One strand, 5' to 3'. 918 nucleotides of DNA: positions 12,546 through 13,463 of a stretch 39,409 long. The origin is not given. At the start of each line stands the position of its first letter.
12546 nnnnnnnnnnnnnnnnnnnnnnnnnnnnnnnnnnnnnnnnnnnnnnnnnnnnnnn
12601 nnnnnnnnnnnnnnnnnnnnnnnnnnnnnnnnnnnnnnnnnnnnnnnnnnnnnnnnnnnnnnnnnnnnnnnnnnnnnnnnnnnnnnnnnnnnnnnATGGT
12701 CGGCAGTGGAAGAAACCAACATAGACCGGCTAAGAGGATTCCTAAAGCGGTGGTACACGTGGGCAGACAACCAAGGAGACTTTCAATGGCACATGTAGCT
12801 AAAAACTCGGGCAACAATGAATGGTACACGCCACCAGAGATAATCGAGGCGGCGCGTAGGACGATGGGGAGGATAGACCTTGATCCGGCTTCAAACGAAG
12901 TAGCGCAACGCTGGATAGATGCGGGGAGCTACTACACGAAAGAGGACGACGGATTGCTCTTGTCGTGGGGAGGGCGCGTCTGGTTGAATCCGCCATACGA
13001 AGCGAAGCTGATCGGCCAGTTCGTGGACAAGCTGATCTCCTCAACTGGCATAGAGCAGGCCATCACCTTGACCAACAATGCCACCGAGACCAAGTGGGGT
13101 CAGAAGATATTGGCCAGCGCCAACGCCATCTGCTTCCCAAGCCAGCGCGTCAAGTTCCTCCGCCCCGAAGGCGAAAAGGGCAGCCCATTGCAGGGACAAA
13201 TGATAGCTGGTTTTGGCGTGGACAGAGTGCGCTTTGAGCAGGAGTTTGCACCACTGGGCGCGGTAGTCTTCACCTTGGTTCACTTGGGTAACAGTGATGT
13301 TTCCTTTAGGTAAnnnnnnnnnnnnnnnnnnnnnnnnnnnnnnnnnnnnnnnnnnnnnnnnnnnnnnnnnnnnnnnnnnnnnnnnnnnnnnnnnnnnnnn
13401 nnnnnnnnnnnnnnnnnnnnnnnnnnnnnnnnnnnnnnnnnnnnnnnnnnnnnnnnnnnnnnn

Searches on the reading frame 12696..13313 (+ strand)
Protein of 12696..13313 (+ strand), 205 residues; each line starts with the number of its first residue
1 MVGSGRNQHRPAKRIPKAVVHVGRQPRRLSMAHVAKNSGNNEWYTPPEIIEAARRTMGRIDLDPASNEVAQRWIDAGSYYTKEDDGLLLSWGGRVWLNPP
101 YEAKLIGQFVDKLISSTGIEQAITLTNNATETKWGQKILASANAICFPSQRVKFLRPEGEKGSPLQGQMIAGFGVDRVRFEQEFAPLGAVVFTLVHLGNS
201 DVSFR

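Call 7: search_protein_families(library=phrogs, proteins=[window:12696-13313:+], max_evalue=0.01)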
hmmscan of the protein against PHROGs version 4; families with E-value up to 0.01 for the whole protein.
window:12696-13313:+ (205 aa): 2 families
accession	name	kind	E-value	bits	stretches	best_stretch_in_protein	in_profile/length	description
phrog_111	-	other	2e-36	127.4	1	33-183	57-211/345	DNA methyltransferase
phrog_22740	-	unknown function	9.3e-06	27.1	1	38-114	9-83/99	-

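Call 8: search_protein_families(library=pfam, proteins=[window:12696-13313:+], max_evalue=0.01)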
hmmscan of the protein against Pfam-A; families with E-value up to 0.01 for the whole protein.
window:12696-13313:+ (205 aa): 1 family
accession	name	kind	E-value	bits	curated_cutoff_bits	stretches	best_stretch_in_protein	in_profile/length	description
PF05869.16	Dam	-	5.7e-14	52.6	28.1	1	37-161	6-130/169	DNA N-6-adenine-methyltransferase (Dam)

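Call 38: find_related_loci(query=window:12786-13313:+, collection=viral_contigs, flank=4000)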
Query window:12786-13313:+ (175 aa) in viral_contigs; peptide patterns used: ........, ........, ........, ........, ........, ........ (x = any residue, [..] = any of these).
52 stretches matched a pattern; 48 encode a relative of the query (tblastn E <= 1e-3); 48 distinct loci.
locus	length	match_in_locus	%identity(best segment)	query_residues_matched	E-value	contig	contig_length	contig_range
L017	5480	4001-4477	48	3-158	4e-47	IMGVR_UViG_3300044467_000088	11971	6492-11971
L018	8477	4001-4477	48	3-158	3e-47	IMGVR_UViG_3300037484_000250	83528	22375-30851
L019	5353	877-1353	48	3-158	4e-47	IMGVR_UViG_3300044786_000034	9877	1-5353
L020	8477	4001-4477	46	8-161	2e-42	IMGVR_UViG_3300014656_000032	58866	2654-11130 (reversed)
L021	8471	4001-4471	44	8-160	6e-40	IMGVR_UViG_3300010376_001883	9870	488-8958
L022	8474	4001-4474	42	7-161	9e-39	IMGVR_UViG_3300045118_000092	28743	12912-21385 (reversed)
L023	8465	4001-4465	45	3-161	6e-34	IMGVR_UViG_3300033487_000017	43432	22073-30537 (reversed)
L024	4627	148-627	41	10-161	1e-30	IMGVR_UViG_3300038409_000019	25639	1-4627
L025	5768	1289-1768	41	10-161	1e-30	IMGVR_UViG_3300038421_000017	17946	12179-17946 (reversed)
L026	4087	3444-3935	38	4-161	2e-30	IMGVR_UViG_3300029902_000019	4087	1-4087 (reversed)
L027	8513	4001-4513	41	1-160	2e-31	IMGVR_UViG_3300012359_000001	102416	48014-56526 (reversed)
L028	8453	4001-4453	39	8-162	9e-29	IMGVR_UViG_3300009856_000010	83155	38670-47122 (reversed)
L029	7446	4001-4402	40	12-149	1e-27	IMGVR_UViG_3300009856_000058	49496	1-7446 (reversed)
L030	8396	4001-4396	35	12-149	5e-21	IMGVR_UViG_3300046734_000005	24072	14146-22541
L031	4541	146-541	33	12-149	5e-20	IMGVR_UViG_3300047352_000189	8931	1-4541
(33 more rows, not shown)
